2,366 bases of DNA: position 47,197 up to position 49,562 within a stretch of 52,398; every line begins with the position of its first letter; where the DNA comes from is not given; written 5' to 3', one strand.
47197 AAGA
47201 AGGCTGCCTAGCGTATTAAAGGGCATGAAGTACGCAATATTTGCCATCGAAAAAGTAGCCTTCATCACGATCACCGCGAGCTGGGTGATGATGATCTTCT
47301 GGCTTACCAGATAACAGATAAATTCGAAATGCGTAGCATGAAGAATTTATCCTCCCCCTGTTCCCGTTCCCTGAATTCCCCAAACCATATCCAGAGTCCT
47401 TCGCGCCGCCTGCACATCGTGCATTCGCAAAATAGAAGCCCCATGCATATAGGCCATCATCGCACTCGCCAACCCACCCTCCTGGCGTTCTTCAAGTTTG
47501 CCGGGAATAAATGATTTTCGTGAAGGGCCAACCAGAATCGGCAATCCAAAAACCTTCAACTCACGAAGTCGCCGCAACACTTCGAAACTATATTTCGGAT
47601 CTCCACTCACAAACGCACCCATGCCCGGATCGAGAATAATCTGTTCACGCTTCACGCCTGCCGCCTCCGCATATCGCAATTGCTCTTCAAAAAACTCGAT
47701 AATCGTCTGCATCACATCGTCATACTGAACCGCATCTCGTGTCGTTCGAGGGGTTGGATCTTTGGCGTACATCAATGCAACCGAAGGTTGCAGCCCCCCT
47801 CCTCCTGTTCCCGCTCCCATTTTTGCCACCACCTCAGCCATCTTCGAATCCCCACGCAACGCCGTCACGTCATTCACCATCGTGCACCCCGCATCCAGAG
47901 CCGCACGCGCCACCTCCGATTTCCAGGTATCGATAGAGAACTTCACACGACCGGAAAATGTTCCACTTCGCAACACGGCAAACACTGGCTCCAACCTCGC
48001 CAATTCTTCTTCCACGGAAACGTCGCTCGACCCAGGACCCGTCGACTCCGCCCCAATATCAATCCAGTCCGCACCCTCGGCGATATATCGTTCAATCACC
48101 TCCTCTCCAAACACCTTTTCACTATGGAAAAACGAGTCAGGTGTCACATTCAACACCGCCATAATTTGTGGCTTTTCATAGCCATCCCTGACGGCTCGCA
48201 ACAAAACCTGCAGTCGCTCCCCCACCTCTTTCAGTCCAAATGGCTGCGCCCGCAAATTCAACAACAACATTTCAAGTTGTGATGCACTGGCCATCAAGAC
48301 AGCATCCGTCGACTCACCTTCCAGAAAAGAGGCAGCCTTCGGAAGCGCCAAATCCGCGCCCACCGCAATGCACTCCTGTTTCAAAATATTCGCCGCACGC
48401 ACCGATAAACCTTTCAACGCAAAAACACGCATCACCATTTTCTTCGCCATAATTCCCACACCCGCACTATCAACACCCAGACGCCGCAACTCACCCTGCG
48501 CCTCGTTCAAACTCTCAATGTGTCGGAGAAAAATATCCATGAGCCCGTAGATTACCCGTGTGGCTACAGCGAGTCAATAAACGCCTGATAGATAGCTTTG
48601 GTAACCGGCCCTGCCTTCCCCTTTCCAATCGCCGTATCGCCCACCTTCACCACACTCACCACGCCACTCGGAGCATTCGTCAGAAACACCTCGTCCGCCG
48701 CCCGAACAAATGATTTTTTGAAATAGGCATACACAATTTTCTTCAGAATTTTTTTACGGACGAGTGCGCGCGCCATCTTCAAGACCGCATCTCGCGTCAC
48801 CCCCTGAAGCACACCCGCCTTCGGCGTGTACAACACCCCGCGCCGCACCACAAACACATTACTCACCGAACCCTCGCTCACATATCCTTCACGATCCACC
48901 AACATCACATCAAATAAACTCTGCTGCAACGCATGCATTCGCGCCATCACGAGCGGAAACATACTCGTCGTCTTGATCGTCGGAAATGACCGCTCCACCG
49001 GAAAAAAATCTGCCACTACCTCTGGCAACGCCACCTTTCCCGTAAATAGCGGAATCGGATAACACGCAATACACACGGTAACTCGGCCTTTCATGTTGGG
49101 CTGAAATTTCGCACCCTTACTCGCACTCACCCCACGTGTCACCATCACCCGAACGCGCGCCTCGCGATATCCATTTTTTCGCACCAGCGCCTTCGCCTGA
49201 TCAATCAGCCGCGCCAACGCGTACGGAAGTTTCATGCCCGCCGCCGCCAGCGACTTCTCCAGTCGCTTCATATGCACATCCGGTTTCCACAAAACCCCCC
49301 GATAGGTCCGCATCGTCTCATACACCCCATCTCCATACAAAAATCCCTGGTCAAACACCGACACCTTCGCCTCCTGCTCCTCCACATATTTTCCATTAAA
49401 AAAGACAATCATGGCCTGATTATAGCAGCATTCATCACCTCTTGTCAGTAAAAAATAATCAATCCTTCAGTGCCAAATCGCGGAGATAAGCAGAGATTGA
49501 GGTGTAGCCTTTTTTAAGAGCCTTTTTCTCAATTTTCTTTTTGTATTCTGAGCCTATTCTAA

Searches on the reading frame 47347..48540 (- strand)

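Call 75: search_protein_families(library=pfam, proteins=[window:47347-48540:-], max_evalue=0.001)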
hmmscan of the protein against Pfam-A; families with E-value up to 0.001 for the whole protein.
window:47347-48540:- (397 aa): 1 family
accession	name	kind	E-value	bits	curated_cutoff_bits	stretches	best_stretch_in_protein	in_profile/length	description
PF00809.28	Pterin_bind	-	4.7e-59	200.4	25.5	1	127-374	1-244/244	Pterin binding enzyme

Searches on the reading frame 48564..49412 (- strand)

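Call 75: search_protein_families(library=pfam, proteins=[window:48564-49412:-], max_evalue=0.001)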
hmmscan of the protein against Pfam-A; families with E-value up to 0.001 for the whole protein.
window:48564-49412:- (282 aa): 1 family
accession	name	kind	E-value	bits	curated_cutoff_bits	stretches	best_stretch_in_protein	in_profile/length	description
PF01063.24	Aminotran_4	-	4.5e-48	164.5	28.5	1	29-256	1-222/223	Amino-transferase class IV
